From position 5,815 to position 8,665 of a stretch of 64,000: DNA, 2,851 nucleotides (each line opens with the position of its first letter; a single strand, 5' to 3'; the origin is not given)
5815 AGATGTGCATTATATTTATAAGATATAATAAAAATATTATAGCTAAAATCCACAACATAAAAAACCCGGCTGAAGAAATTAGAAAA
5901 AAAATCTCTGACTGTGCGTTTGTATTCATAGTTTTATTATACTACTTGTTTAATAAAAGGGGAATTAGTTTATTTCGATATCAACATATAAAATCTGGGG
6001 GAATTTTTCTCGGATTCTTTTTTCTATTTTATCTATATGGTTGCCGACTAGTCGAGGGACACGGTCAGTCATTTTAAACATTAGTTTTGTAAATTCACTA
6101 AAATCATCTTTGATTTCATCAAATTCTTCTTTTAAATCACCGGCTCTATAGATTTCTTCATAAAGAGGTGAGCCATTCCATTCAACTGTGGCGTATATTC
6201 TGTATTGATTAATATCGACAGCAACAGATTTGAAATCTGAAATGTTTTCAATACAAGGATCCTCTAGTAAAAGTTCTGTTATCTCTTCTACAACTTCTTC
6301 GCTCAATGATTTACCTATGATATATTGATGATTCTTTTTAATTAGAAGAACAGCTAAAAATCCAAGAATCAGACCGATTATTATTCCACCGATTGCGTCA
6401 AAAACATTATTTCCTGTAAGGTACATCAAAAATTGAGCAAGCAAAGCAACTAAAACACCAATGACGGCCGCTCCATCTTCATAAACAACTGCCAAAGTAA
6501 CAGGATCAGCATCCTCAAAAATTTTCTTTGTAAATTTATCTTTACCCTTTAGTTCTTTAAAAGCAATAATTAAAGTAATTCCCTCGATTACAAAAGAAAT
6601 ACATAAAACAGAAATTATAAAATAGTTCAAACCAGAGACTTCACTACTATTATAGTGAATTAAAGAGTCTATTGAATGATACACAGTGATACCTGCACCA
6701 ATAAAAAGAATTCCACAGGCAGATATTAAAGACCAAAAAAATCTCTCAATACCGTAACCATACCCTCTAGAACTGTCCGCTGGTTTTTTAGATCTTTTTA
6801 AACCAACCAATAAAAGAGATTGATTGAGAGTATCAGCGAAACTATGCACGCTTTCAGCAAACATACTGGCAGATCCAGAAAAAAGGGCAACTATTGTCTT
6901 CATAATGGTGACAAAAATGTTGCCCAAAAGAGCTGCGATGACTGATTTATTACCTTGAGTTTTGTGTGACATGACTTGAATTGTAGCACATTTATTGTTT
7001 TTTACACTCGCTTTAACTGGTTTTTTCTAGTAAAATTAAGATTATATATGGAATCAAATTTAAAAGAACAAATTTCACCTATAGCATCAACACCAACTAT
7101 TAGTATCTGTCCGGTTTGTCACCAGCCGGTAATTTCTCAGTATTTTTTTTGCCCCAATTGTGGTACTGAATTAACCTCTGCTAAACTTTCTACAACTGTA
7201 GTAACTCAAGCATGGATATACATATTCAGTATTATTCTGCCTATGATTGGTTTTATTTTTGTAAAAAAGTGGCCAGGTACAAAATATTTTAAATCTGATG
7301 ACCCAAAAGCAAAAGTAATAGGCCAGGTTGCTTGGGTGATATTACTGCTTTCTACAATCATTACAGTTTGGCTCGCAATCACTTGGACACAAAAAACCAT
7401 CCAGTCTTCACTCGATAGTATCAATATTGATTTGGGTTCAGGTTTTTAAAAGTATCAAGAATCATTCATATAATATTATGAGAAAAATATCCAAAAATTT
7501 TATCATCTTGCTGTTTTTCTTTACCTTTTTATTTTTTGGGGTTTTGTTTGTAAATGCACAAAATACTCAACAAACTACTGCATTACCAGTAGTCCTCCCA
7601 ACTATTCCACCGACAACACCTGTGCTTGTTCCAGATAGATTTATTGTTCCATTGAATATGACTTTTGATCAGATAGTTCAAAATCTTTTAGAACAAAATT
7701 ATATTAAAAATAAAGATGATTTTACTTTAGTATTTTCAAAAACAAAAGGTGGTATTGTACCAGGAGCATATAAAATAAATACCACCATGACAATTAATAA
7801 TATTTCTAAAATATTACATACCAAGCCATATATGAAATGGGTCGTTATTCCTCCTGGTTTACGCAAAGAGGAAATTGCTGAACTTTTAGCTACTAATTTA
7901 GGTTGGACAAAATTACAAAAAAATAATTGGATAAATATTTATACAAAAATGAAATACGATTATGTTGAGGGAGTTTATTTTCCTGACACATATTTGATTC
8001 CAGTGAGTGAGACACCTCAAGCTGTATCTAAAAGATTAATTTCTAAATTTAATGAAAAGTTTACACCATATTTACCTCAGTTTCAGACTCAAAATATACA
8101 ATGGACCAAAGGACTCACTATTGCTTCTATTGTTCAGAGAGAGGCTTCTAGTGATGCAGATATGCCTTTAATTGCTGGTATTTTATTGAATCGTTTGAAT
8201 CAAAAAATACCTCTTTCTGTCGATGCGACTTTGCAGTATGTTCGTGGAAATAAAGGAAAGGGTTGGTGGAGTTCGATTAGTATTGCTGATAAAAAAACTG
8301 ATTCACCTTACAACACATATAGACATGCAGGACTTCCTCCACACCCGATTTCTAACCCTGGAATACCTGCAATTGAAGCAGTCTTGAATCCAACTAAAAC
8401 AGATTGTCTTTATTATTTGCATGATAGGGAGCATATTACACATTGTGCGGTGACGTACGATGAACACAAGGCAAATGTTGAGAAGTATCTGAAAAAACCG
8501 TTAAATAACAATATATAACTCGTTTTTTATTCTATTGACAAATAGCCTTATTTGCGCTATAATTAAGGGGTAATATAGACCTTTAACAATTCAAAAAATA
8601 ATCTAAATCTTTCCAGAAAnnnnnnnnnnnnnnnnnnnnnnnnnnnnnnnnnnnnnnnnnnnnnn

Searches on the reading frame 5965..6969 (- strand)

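Call 43: search_protein_families(library=pfam, proteins=[window:5965-6969:-], max_evalue=0.001)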
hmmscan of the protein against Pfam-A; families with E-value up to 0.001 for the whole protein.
window:5965-6969:- (334 aa): 1 family
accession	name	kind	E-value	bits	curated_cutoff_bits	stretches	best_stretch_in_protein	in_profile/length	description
PF01545.26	Cation_efflux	-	1.1e-30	107.3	26.6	1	10-216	1-196/198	Cation efflux family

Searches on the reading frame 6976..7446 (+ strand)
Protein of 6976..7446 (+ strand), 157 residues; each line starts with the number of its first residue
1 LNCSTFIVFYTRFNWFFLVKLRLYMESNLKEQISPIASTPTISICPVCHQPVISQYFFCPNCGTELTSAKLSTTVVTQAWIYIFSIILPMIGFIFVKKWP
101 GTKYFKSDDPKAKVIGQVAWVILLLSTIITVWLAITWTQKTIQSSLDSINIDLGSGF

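Call 44: search_protein_families(library=pfam, proteins=[window:6976-7446:+], max_evalue=0.001)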
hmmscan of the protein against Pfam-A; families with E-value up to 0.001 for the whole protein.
window:6976-7446:+ (157 aa): 1 family
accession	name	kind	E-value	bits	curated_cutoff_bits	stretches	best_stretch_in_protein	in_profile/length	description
PF12773.13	DZR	-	0.00034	21.2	27.3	1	45-63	27-45/45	Double zinc ribbon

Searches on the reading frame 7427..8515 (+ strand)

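Call 43: search_protein_families(library=pfam, proteins=[window:7427-8515:+], max_evalue=0.001)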
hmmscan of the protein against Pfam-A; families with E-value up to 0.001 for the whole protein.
window:7427-8515:+ (363 aa): 1 family
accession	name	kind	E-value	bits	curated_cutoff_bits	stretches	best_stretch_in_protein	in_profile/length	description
PF02618.21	YceG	-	1.2e-68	232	32.4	1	74-353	3-275/275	YceG-like family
